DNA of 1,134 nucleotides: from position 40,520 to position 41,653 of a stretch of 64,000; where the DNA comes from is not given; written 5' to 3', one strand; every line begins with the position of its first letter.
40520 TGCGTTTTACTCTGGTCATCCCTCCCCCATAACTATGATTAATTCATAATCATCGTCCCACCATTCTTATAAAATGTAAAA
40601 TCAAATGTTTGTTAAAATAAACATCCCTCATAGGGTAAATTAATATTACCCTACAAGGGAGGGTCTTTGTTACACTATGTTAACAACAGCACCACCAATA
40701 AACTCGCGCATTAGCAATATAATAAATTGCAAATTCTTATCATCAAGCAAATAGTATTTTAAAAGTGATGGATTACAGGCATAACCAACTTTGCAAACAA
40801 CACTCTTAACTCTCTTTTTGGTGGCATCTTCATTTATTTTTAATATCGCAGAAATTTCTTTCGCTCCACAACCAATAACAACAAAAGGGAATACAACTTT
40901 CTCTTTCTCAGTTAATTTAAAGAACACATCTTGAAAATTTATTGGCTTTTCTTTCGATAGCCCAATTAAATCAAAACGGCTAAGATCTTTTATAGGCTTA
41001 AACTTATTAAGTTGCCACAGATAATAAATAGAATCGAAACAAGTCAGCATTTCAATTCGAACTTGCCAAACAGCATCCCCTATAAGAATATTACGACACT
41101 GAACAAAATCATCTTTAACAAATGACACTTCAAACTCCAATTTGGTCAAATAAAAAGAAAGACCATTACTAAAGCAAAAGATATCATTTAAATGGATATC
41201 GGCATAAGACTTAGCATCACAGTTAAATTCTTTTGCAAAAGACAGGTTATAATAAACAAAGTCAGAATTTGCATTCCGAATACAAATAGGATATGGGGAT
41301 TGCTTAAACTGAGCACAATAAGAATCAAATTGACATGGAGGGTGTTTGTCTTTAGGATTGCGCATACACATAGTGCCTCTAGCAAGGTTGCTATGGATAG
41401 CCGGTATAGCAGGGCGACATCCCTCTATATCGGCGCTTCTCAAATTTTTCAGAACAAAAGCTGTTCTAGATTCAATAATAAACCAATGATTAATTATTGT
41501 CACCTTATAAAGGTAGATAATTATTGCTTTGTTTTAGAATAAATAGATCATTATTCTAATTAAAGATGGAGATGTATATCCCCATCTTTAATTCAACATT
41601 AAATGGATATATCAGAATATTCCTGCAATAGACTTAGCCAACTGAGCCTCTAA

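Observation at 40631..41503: traJ replaced by an AT-rich LuxR/GerE-family regulator with a candidate dyad operator at P_traY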

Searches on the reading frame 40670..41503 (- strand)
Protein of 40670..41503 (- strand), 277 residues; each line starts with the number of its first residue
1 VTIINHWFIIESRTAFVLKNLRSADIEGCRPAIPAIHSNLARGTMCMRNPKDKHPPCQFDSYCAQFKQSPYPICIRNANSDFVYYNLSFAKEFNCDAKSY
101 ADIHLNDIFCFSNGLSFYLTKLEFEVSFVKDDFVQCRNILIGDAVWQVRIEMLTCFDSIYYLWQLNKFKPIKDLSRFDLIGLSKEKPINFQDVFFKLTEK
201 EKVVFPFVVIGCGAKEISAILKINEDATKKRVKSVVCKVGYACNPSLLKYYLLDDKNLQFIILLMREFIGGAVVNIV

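Call 4: search_protein_families(library=pfam, proteins=[window:40670-41503:-], max_evalue=1)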
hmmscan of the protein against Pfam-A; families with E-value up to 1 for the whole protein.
window:40670-41503:- (277 aa): 1 family
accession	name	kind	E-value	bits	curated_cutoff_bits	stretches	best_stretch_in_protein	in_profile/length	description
PF00196.25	GerE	-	0.035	14.2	23.5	1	197-227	3-33/57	Bacterial regulatory proteins, luxR family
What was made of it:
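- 40748..40936 (-): C-terminal LuxR/GerE-type helix-turn-helix domain of TraJ. Pfam GerE at E 0.035, below threshold (call 4).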

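Call 5: search_protein_families(library=ncbifam, proteins=[window:40670-41503:-], max_evalue=1)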
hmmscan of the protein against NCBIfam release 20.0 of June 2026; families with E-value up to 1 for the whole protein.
window:40670-41503:- (277 aa): 6 families
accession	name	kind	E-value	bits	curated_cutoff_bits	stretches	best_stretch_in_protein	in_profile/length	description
NF010274.0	PRK13719.1-3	subfamily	3.8e-14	52.7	349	1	61-247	19-199/228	conjugal transfer transcriptional regulator TraJ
NF010272.0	PRK13719.1-1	equivalog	5.7e-07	29.3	442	1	71-248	28-199/223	conjugal transfer transcriptional regulator TraJ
NF007708.0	PRK10403.1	equivalog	0.062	12.7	343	1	191-239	148-196/215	nitrate/nitrite response regulator protein NarP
NF010275.0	PRK13719.1-4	equivalog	0.1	12.4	252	1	62-253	21-210/229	conjugal transfer transcriptional regulator TraJ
NF007935.0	PRK10651.1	equivalog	0.17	11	250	1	195-239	154-198/216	two-component system response regulator NarL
NF052445.1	RespRegMctR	equivalog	0.2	11.1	300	1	196-252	144-200/205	two-component system response regulator MctR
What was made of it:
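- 40670..41371 (-): traJ coding sequence (233 aa): a divergent allele of the F-like tra-operon activator. NCBIfam TraJ NF010274 at E 3.8e-14 (call 5).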

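Call 12: search_solved_structures(query=window:40670-41374:-, max_evalue=10, show_alignments=2)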
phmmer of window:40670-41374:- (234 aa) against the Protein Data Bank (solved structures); distinct sequences matched with E-value up to 10: 2.
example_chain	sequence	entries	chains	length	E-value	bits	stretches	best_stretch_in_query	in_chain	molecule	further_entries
4ew7_A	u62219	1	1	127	9.1e-08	35.8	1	23-125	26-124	Conjugative transfer: regulation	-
6jqs_A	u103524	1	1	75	0.19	15.1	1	154-202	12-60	DNA-binding response regulator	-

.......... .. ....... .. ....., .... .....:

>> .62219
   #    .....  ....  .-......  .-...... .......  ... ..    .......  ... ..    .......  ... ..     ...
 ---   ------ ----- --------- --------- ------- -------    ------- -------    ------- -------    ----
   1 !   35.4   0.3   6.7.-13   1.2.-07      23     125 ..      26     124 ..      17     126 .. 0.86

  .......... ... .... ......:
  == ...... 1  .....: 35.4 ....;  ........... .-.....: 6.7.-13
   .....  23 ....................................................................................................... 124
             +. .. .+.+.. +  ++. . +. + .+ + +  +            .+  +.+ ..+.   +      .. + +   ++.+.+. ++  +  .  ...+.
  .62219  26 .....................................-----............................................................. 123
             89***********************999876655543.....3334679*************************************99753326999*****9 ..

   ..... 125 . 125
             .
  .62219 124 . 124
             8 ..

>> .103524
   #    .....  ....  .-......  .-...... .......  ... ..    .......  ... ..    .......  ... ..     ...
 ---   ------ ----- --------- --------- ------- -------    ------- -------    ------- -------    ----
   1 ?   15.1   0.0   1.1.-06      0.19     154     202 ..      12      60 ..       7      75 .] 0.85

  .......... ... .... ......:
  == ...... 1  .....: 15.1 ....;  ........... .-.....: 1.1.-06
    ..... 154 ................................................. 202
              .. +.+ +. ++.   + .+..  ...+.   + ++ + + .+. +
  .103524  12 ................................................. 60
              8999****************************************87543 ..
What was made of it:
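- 41000..41308 (-): N-terminal PAS domain of TraJ. phmmer alignment to the pSLT TraJ PAS crystal structure 4EW7 (call 12).
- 40748..40936 (-): Weak PDB hit 6JQS (response-regulator DNA-binding domain, call 12).
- On TraJ (activator of the tra operon of F-like / MOBF12A plasmids): phmmer against 4EW7 gives E 9.1e-8 over residues 23-125 (call 12). There are weak GerE, NarL and 6JQS matches (calls 4, 5, 12).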

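Call 13: find_homologous_proteins(query=window:40673-41374:-, max_evalue=0.001)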
Query window:40673-41374:- (234 aa): 2 proteins with E <= 0.001 among 177 candidates.
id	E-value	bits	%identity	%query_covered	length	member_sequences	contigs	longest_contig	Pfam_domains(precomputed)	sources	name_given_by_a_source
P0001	1.6e-128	446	84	99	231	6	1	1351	-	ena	-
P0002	1.8e-93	331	96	63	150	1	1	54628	-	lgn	-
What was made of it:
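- Tried and rejected: The word-indexed protein search found only 2 relatives (call 13).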

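Call 17: search_dna_similar(query=window:40673-41374:-, collection=plasmids, mode=protein, max_evalue=0.001, max_rows=60, rows=spread)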
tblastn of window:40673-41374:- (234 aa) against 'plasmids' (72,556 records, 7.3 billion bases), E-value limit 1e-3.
Records with a match: 2360; places in all: 2367; records where one place covers at least 80% of the query: 494.
Best place of each record, by identity: <60% 2360.
By first word of the organism name: Escherichia 1217; Klebsiella 691; Salmonella 255; Enterobacter 86; Citrobacter 50; Serratia 17; Raoultella 15; Shigella 14; Edwardsiella 4; uncultured 4; and 7 more.
By predicted mobility (MOB-suite, as given by PLSDB): conjugative 2165; mobilizable 172; non-mobilizable 23.
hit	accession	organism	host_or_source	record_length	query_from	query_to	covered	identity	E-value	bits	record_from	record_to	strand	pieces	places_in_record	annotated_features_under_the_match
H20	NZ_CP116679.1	Edwardsiella tarda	Siamese crocodiles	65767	1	230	98%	36.2%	8e-37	143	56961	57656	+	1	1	hypothetical protein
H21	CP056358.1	Escherichia coli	culture,Wastewater influent sample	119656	2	192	82%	25.4%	2e-8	61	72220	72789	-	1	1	PAS domain-containing protein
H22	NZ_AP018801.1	Escherichia coli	Bos taurus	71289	23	197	75%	27.2%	6e-10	66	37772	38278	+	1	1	PAS domain-containing protein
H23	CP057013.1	Escherichia coli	culture,Pooled cattle faecal samples ...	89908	23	196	74%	27.3%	5e-9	63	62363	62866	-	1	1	PAS domain-containing protein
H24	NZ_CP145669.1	Escherichia coli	-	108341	23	196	74%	27.3%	5e-9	63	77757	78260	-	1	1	PAS domain-containing protein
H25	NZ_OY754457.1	Escherichia coli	hen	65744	23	196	74%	27.3%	5e-9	63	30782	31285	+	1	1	PAS domain-containing protein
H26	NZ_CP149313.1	Salmonella enterica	Pig,single cell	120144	23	196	74%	27.3%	5e-9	63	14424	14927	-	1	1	PAS domain-containing protein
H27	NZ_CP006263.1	Escherichia coli O145:H28 str. RM13516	Homo sapiens,feces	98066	23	196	74%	27.3%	1e-8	62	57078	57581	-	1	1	PAS domain-containing protein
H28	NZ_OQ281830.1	Klebsiella pneumoniae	-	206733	23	196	74%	27.3%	1e-8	62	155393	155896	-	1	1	PAS domain-containing protein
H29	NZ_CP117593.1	Escherichia albertii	whole organism,bird (unidentified ...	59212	23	196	74%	27.1%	1e-8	62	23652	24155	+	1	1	PAS domain-containing protein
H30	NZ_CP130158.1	Escherichia albertii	poultry,mixed culture,spleen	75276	23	196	74%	27.1%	1e-8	62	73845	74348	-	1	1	PAS domain-containing protein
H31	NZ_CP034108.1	Escherichia coli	duck,feces,feces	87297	23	196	74%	27.1%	1e-8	62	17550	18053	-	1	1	PAS domain-containing protein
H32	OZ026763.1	Escherichia coli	-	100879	23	196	74%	27.1%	1e-8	62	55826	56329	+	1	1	traJ: conjugal transfer protein TraJ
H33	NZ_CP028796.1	Klebsiella pneumoniae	Homo sapiens,Pure Culture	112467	23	196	74%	27.1%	1e-8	62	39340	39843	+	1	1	PAS domain-containing protein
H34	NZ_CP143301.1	Klebsiella pneumoniae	Homo sapiens,pure culture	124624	23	196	74%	27.1%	1e-8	62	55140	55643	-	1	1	PAS domain-containing protein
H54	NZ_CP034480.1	Salmonella enterica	single cell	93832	23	196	74%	26.6%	4e-8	61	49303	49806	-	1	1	PAS domain-containing protein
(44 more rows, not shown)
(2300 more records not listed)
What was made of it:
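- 40670..41371 (-): PDB 4EW7 at E 9.1e-8 (call 12). tblastn hits in the traJ slot of 2360 plasmids, best 36% identity (call 17).
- tblastn hits in 2360 plasmids are annotated traJ or 'PAS domain-containing protein' (call 17).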

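Call 26: get_annotated_region(hit=H54, flank=1500)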
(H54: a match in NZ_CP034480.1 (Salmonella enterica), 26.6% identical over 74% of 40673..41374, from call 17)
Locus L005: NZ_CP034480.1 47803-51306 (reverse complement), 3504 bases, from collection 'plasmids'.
description: Salmonella enterica subsp. enterica serovar Typhimurium strain 14028 plasmid unnamed, complete sequence
organism: Salmonella enterica (NCBI taxid 90371)
taxonomy: Bacteria; Pseudomonadota; Gammaproteobacteria; Enterobacterales; Enterobacteriaceae; Salmonella; Salmonella enterica
host: -; source: single cell; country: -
typing (MOB-suite, as given by PLSDB): conjugative; replicon IncFIB,IncFII; relaxase MOBF; mating-pair formation MPF_F
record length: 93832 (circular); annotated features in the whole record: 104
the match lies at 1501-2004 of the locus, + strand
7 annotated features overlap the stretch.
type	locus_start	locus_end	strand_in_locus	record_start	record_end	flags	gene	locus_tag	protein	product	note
CDS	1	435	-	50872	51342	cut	-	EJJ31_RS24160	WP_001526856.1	transglycosylase SLT domain-containing protein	-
CDS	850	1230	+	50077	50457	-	traM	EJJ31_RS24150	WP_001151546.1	conjugal transfer relaxosome DNA-binding protein TraM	-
CDS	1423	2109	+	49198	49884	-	-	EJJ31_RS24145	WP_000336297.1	PAS domain-containing protein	GO:0006355 - regulation of DNA-templated transcription [Evidence IEA]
CDS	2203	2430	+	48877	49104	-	traY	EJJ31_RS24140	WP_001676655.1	conjugal transfer relaxosome protein TraY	-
CDS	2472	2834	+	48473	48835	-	traA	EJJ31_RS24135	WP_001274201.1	type IV conjugative transfer system pilin TraA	-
CDS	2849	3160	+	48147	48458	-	traL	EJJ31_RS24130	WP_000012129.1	type IV conjugative transfer system protein TraL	-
CDS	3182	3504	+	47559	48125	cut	traE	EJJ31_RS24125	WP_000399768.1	type IV conjugative transfer system protein TraE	-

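Call 28: search_protein_representatives(protein=window:40673-41374:-)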
Query: 234 residues. Proteins with E-value up to 0.001 (for the whole library): 12; up to 1e-10: 3; up to 1e-30: 2. The best 12 are listed.
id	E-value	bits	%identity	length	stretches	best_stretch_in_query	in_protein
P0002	5.7e-94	331.0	95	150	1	4-152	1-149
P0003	9.5e-36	140.5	36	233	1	5-233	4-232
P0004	1.8e-30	123.3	34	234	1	4-225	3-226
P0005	2.1e-08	51.0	26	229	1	23-224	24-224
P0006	3.0e-08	50.5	28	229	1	19-193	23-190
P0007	7.7e-07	45.9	24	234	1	23-217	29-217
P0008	5.4e-06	43.1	24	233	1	23-226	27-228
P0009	2.8e-05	40.8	27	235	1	7-214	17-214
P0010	4.9e-05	40.0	26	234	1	23-218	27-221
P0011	3.9e-04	37.0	31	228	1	22-123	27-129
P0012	6.4e-04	36.3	35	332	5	12-63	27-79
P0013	8.7e-04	35.9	30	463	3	148-209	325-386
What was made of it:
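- Tried and rejected: The exhaustive HMMER search found 12 (call 28).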

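Call 29: find_encoding_contigs(protein=P0002, flank=6000, max_places=4)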
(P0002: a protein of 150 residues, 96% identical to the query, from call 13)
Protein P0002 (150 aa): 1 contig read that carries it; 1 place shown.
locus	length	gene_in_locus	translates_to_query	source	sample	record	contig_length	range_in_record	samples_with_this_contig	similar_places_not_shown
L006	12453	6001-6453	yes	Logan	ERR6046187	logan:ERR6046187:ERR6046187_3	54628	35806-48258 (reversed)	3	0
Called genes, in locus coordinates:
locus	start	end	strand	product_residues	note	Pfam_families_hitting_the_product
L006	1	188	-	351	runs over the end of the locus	PF07751:Abi_2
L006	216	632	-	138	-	-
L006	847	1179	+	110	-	PF06952:PsiA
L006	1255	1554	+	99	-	-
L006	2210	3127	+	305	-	PF08401:ArdcN, PF18818:MPTase-PolyVal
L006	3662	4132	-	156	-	PF01464:SLT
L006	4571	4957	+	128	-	PF05261:Tra_M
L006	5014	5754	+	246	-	PF05818:TraT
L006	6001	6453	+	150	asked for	-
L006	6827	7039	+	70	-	PF05509:TraY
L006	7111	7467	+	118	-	PF05513:TraA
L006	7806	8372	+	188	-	PF05309:TraE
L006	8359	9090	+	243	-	PF06586:TraK_N, PF23536:TraK_C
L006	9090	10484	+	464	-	PF03743:TrbI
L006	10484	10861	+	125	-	-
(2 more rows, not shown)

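Call 30: find_encoding_contigs(protein=P0001, flank=3000, max_places=6)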
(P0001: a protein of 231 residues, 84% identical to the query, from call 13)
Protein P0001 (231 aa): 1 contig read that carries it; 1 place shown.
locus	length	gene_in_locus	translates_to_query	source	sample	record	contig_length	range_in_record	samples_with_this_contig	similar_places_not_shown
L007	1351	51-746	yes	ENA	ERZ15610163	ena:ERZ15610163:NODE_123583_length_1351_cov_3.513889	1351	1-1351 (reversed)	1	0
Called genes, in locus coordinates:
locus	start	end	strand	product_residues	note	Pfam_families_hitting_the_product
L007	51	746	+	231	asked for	-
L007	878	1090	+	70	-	PF05509:TraY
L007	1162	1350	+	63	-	?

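Call 32: search_protein_families(library=ncbifam, proteins=[P0003, P0004, P0005, P0006, P0007, P0008, P0009, P0010, P0011, P0012], max_evalue=0.001)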
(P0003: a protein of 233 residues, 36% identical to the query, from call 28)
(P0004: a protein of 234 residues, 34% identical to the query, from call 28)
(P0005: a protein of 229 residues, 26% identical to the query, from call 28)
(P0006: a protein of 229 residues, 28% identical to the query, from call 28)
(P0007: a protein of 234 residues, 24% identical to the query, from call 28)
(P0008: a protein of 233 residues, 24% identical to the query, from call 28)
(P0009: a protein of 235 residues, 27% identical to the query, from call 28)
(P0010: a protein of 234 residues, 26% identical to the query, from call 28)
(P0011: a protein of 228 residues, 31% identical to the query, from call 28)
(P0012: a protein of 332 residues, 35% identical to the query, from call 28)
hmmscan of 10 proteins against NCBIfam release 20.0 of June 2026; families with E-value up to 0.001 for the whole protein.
P0003 (233 aa): 5 families
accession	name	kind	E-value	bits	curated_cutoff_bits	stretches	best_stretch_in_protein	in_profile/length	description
NF010274.0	PRK13719.1-3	subfamily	8.7e-15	54.8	349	1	22-231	23-225/228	conjugal transfer transcriptional regulator TraJ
NF010272.0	PRK13719.1-1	equivalog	5.2e-07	29.4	442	1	5-204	5-197/223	conjugal transfer transcriptional regulator TraJ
NF010276.0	PRK13719.1-5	equivalog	1.4e-06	28.2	444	1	4-231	4-208/215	conjugal transfer transcriptional regulator TraJ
NF010273.0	PRK13719.1-2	equivalog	9.1e-05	22.3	445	1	27-188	29-176/215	conjugal transfer transcriptional regulator TraJ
TIGR02937.1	sigma70-ECF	superfamily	0.00093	18.9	42.9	0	148-196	112-161/165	sigma-70 family RNA polymerase sigma factor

P0004 (234 aa): 4 families
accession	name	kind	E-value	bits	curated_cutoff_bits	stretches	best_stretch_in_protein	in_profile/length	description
NF010274.0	PRK13719.1-3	subfamily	2.3e-12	46.9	349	1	24-228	25-221/228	conjugal transfer transcriptional regulator TraJ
NF010272.0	PRK13719.1-1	equivalog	1.1e-06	28.3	442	1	2-188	2-181/223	conjugal transfer transcriptional regulator TraJ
NF010273.0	PRK13719.1-2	equivalog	1.3e-06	28.3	445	1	18-196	23-183/215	conjugal transfer transcriptional regulator TraJ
NF010275.0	PRK13719.1-4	equivalog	8.9e-05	22.4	252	1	22-170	24-168/229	conjugal transfer transcriptional regulator TraJ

P0005 (229 aa): 1 family
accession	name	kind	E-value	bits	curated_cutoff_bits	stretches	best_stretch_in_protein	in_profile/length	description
NF010274.0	PRK13719.1-3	subfamily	1.1e-08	34.9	349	1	27-189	27-185/228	conjugal transfer transcriptional regulator TraJ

P0006 (229 aa): 0 families

P0007 (234 aa): 1 family
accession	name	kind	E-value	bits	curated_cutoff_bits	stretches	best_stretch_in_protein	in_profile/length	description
NF010274.0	PRK13719.1-3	subfamily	9.6e-10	38.3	349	1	27-228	22-222/228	conjugal transfer transcriptional regulator TraJ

P0008 (233 aa): 2 families
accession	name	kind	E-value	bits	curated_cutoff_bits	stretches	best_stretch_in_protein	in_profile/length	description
NF010274.0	PRK13719.1-3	subfamily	1.4e-07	31.2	349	1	1-194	1-188/228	conjugal transfer transcriptional regulator TraJ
TIGR02954.1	Sig70_famx3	hypoth_equivalog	0.00092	19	188.5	0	146-200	111-166/170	RNA polymerase sigma-70 factor, TIGR02954 family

P0009 (235 aa): 6 families
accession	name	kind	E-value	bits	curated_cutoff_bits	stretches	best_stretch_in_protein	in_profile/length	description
NF010276.0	PRK13719.1-5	equivalog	4.9e-19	68.8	444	1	31-221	24-203/215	conjugal transfer transcriptional regulator TraJ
NF010274.0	PRK13719.1-3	subfamily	2.3e-18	66.6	349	1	27-233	23-228/228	conjugal transfer transcriptional regulator TraJ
NF010272.0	PRK13719.1-1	equivalog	3.7e-18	65.9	442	1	29-214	24-208/223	conjugal transfer transcriptional regulator TraJ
NF010275.0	PRK13719.1-4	equivalog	7.6e-13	48.8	252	1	27-225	24-226/229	conjugal transfer transcriptional regulator TraJ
NF010273.0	PRK13719.1-2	equivalog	9.3e-13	48.4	445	1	26-205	23-193/215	conjugal transfer transcriptional regulator TraJ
NF003420.0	PRK04841.1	equivalog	0.00074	17.6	537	1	142-205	828-890/903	HTH-type transcriptional regulator MalT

P0010 (234 aa): 1 family
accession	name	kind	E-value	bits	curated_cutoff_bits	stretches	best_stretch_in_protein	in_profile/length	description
NF010274.0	PRK13719.1-3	subfamily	3.2e-05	23.5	349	1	1-230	1-221/228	conjugal transfer transcriptional regulator TraJ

P0011 (228 aa): 4 families
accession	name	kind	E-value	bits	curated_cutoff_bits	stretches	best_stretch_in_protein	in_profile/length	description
NF010273.0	PRK13719.1-2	equivalog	2.3e-09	37.3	445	1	1-207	1-194/215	conjugal transfer transcriptional regulator TraJ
NF010274.0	PRK13719.1-3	subfamily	1.6e-08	34.4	349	1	25-185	21-181/228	conjugal transfer transcriptional regulator TraJ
NF010275.0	PRK13719.1-4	equivalog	1.2e-06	28.5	252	1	33-227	30-227/229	conjugal transfer transcriptional regulator TraJ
NF052366.1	photon_PedR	equivalog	1.1e-05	25.5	120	0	154-194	4-44/74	photosynthetic electron transport-dependent transcriptional regulator PedR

P0012 (332 aa): 0 families
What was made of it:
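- On Named NCBIfam TraJ alleles (NF010272-NF010276 equivalog/subfamily models): The other distant TraJ representatives behave the same way (call 32).
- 8 of the 10 distant representatives scanned (P0003-P0012) themselves hit NCBIfam TraJ models; P0006 and P0012 hit none (calls 28, 32).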

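Call 43: predict_structure(alignment_id=A3)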
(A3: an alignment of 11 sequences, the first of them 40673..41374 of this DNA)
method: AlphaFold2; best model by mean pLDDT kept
length: 234 residues; sequences in the alignment: 11
mean_pLDDT: 79.2   pTM: 0.50
mean pLDDT of the five models: 79.2, 78.5, 78.2, 77.4, 74.9
residues with pLDDT >= 90: 79; 70-90: 100; 50-70: 34; < 50: 21
segments of 3 or more residues with pLDDT < 50: 1-9, 132-137, 229-234
pLDDT, mean of each block of 10 residues (from residue 1): 44 63 86 87 89 66 79 90 78 88 92 85 74 49 80 92 92 91 94 83 80 89 71 32
secondary structure, 60 per line:
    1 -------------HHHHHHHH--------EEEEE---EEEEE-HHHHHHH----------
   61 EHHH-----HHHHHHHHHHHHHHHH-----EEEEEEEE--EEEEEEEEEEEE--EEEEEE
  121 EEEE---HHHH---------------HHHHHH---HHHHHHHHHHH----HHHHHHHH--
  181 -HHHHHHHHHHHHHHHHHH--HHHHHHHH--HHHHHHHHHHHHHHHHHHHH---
elements in order: H14-21 E30-34 E38-42 H44-50 H70-85 E91-98 E101-112 E115-124 H128-131 H147-152 H156-166 H171-178 H182-199 H202-209 H212-231
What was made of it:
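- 40748..40936 (-): Model helices 147-209 (call 43).
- On TraJ (activator of the tra operon of F-like / MOBF12A plasmids): Model helices 147-209 have pLDDT 80-94 (call 43).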
